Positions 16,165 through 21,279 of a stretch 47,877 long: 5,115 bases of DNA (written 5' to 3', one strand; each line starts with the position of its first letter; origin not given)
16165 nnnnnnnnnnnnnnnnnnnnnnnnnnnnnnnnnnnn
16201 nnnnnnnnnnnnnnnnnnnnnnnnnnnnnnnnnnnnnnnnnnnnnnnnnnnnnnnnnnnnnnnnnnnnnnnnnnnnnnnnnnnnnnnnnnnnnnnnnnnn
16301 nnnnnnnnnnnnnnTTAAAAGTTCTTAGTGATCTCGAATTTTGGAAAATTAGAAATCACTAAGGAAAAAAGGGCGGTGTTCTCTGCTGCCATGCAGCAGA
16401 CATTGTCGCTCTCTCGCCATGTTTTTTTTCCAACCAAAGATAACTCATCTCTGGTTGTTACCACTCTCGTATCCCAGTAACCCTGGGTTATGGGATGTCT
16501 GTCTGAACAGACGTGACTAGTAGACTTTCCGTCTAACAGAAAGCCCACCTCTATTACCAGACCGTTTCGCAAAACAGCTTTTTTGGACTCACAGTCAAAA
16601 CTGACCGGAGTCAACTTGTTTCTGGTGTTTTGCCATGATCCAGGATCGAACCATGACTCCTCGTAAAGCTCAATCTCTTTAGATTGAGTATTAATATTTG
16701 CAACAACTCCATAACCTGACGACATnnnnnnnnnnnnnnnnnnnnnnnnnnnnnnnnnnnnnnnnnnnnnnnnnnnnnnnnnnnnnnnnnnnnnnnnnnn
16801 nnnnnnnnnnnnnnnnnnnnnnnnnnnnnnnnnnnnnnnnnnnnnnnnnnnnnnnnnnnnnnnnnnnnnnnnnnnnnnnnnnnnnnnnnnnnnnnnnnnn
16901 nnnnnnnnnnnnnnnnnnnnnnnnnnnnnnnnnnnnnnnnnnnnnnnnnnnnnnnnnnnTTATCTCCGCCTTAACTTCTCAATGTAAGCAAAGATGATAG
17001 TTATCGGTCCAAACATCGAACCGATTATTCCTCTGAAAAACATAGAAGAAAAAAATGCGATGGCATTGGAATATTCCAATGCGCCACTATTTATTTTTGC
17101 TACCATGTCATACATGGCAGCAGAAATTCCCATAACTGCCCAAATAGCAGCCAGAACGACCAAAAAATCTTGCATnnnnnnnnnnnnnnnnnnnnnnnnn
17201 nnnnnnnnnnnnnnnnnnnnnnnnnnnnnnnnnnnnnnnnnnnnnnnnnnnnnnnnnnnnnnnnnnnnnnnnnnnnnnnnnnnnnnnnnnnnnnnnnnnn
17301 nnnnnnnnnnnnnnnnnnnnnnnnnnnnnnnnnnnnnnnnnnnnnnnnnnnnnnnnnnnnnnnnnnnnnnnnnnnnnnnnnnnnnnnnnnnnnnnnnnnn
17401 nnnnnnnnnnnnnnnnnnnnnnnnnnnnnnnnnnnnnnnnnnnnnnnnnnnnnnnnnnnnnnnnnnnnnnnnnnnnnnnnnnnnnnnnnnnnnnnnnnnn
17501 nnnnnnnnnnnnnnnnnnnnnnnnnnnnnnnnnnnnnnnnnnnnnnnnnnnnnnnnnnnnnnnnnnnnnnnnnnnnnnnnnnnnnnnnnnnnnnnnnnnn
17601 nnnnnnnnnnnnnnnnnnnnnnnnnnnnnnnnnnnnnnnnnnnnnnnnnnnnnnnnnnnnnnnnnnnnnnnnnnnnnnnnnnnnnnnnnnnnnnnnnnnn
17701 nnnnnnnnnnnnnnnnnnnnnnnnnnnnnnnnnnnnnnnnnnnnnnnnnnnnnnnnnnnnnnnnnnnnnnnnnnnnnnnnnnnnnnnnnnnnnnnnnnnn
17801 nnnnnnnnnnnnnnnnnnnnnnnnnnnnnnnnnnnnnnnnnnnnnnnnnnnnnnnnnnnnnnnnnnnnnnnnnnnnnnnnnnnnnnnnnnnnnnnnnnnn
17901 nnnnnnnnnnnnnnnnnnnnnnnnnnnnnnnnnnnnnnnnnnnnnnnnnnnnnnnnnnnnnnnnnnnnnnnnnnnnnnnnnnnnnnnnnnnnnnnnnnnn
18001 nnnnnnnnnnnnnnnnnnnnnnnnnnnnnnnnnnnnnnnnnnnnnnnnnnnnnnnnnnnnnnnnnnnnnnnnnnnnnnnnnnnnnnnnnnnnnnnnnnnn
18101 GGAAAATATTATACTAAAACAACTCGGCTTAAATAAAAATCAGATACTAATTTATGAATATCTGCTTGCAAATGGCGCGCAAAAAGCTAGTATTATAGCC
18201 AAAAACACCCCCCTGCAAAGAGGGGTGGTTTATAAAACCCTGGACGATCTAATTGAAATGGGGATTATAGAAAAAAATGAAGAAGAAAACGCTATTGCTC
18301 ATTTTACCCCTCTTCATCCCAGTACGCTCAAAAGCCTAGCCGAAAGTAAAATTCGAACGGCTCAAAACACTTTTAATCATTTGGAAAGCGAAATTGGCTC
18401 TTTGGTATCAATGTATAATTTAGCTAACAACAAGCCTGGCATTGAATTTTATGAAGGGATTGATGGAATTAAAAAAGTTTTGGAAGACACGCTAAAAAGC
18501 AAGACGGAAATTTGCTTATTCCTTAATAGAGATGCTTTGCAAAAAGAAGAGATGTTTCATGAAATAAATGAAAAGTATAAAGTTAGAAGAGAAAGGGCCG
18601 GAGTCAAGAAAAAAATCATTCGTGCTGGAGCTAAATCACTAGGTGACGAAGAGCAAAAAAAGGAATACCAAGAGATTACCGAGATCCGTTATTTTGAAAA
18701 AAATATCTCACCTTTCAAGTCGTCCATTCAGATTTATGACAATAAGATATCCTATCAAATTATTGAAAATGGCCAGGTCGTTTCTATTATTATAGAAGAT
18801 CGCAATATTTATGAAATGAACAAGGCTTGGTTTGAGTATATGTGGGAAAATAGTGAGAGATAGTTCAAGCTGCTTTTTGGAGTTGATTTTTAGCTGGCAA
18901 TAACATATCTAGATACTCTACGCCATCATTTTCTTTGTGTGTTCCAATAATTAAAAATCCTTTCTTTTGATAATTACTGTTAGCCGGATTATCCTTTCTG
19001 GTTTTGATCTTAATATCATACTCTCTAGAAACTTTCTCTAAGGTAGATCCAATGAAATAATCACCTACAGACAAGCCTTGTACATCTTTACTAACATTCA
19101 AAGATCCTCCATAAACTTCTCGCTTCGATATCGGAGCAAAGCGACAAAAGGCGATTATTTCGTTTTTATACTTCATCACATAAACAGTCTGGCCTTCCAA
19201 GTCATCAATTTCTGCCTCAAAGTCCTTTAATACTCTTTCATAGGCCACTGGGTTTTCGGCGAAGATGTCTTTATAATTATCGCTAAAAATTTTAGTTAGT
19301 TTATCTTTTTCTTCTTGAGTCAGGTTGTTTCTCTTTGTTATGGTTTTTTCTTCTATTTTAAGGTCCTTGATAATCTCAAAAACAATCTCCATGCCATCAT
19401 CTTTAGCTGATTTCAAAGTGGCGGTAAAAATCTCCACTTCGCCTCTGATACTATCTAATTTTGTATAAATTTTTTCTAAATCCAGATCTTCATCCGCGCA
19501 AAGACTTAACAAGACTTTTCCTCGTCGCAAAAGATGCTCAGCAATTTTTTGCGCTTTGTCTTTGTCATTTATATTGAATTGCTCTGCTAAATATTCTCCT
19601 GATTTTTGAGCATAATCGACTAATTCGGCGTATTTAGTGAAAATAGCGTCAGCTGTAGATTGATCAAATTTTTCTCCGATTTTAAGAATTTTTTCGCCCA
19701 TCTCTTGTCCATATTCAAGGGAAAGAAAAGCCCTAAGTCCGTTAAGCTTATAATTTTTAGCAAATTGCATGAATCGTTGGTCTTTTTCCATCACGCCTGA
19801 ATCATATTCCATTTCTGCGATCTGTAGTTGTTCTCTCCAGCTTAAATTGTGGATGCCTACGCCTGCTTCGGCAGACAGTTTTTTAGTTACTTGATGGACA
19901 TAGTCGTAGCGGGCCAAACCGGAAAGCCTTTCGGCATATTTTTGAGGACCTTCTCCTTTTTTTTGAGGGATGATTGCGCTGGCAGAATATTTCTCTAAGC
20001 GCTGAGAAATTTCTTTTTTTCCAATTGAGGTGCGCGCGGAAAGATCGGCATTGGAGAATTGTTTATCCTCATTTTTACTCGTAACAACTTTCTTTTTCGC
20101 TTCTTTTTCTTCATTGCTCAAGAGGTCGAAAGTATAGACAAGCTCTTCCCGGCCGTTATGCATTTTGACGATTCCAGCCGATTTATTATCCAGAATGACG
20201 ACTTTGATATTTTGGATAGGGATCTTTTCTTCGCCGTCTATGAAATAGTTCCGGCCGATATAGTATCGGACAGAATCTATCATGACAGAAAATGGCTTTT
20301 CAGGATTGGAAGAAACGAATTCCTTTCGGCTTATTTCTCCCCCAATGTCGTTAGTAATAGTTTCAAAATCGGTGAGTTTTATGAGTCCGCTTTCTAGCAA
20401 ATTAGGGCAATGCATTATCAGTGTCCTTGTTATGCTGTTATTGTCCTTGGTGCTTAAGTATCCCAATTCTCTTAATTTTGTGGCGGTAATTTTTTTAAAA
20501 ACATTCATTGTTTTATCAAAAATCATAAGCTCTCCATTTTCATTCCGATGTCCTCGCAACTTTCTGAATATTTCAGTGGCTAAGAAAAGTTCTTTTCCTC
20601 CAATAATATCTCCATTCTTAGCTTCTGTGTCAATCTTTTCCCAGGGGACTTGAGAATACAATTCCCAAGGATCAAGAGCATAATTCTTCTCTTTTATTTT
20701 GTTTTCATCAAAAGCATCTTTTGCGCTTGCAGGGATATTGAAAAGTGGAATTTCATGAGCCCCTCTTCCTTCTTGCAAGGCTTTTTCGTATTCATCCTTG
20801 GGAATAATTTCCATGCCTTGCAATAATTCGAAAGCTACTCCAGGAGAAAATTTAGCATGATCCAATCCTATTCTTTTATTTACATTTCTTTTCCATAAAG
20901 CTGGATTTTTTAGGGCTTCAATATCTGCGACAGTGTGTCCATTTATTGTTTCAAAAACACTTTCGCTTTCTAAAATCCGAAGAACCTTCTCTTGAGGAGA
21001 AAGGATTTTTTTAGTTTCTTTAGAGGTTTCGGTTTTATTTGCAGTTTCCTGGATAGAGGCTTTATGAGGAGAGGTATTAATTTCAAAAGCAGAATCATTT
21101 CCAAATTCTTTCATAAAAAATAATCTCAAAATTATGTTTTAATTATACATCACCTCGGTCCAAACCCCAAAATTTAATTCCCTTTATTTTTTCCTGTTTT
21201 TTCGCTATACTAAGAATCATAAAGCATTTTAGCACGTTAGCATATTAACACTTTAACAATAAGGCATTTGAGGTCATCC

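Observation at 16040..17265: Conserved 5' leader hairpin with compensatory substitutions and an embedded anti-SD: candidate new cis-regulatory RNA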

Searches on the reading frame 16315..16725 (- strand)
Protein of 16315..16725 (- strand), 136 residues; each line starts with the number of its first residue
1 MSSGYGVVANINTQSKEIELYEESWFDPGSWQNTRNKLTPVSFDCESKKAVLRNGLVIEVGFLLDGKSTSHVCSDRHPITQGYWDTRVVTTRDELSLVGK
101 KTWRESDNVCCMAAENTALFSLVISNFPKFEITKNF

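Call 9: search_protein_families(library=pfam, proteins=[window:16315-16725:-], max_evalue=0.01)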
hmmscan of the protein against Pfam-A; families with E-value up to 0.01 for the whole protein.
window:16315-16725:- (136 aa): 0 families

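Call 16: find_encoding_contigs(protein=window:16315-16725:-, flank=10000)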
Protein window:16315-16725:- (136 aa): 24 contigs read that carry it; 6 places shown.
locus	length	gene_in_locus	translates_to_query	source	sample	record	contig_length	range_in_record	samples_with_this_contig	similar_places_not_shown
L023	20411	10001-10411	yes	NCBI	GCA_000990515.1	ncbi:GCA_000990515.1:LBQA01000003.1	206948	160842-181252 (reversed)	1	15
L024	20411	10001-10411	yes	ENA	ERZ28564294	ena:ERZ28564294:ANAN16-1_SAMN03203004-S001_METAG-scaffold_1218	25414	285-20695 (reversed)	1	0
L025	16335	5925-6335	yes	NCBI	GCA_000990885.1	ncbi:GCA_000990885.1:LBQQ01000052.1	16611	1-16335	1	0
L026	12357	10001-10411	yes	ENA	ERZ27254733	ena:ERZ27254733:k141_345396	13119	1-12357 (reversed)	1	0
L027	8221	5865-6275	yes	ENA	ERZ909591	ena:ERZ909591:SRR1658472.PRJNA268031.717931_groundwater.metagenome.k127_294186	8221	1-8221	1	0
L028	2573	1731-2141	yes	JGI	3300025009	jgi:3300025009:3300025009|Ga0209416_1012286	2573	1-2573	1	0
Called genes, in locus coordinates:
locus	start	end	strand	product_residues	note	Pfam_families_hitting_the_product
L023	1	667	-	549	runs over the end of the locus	-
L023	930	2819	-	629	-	PF02366:PMT, PF13231:PMT_2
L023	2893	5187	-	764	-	PF02366:PMT, PF13231:PMT_2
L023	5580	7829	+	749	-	PF13673:Acetyltransf_10 (weak)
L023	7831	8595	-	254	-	PF01978:TrmB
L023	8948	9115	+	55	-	-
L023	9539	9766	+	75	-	-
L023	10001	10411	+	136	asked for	-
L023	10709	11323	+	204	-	-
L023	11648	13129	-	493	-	PF01943:Polysacc_synt, PF13440:Polysacc_synt_3, PF01554:MatE (weak), PF03023:MurJ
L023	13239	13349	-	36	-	-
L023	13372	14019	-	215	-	PF02223:Thymidylate_kin (faint)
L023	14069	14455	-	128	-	PF13366:PDDEXK_3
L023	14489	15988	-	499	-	PF01139:RtcB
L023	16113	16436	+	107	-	-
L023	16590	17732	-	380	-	PF00534:Glycos_transf_1, PF13692:Glyco_trans_1_4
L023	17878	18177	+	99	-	-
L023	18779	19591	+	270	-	-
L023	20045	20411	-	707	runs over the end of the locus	PF17764:PriA_3primeBD, PF04851:ResIII, PF00270:DEAD, PF00271:Helicase_C, PF18074:PriA_C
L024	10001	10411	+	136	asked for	-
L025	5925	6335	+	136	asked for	-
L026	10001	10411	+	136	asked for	-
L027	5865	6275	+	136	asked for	-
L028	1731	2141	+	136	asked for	-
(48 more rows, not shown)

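Call 18: find_homologous_proteins(query=window:16315-16725:-)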
Query window:16315-16725:- (136 aa): 1 proteins with E <= 0.001 among 9 candidates.
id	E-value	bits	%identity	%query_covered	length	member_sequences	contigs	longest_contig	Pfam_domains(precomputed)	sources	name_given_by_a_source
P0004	1.6e-87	308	100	100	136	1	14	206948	-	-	-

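Call 68: search_protein_families(library=pfam, proteins=[window:16315-16725:-], max_evalue=1)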
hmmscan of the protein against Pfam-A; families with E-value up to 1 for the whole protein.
window:16315-16725:- (136 aa): 1 family
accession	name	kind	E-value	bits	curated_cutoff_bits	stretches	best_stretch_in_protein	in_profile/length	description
PF16815.10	HRI1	-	0.053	13.7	27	1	8-67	107-164/226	Protein HRI1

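Call 75: search_protein_families(library=padloc, proteins=[window:16315-16725:-], max_evalue=0.01)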
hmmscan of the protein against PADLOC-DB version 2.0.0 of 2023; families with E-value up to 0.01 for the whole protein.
window:16315-16725:- (136 aa): 0 families

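Call 76: search_protein_families(library=phrogs, proteins=[window:16315-16725:-], max_evalue=0.01)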
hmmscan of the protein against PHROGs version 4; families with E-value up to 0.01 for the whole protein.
window:16315-16725:- (136 aa): 0 families

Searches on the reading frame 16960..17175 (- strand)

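Call 9: search_protein_families(library=pfam, proteins=[window:16960-17175:-], max_evalue=0.01)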
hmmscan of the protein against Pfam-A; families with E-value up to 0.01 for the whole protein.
window:16960-17175:- (71 aa): 0 families

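Call 68: search_protein_families(library=pfam, proteins=[window:16960-17175:-], max_evalue=1)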
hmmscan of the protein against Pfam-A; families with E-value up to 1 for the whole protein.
window:16960-17175:- (71 aa): 1 family
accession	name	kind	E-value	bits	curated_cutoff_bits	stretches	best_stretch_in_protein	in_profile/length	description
PF21954.1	TUNAR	-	0.14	12.6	27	1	48-65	27-44/48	TUNAR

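Call 75: search_protein_families(library=padloc, proteins=[window:16960-17175:-], max_evalue=0.01)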
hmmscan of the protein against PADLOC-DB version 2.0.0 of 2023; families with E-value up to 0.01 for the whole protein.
window:16960-17175:- (71 aa): 0 families

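Call 76: search_protein_families(library=phrogs, proteins=[window:16960-17175:-], max_evalue=0.01)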
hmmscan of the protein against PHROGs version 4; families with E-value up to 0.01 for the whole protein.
window:16960-17175:- (71 aa): 0 families

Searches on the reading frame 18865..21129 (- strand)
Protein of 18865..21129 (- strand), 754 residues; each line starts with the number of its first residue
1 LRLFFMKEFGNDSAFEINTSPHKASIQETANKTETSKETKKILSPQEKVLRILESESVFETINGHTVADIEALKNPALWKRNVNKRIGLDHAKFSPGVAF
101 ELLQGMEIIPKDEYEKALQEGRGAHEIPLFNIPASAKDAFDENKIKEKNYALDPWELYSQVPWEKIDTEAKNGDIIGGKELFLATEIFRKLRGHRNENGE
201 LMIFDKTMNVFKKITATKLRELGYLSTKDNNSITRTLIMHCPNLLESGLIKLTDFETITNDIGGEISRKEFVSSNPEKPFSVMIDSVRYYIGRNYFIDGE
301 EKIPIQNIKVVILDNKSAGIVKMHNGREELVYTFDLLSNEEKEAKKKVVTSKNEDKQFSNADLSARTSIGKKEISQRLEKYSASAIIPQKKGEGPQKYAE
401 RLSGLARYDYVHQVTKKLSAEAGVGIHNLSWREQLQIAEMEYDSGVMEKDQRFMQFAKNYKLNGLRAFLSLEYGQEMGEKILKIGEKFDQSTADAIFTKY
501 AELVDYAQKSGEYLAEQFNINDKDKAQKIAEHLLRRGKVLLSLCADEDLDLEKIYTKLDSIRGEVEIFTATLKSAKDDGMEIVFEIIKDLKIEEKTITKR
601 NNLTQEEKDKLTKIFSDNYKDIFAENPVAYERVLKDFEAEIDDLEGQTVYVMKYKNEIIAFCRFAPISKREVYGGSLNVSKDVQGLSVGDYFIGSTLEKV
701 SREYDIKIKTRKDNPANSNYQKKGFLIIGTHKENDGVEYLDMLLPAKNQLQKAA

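Call 9: search_protein_families(library=pfam, proteins=[window:18865-21129:-], max_evalue=0.01)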
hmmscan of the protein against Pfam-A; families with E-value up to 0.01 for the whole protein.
window:18865-21129:- (754 aa): 3 families
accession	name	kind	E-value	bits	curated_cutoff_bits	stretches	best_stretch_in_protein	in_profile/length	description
PF13673.13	Acetyltransf_10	-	2.6e-05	24.7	23.6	1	635-742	20-124/128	Acetyltransferase (GNAT) domain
PF13508.13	Acetyltransf_7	-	0.00024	21.9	27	1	646-725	2-82/84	Acetyltransferase (GNAT) domain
PF00583.31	Acetyltransf_1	-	0.00055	20.6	20.7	1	635-725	18-116/116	Acetyltransferase (GNAT) family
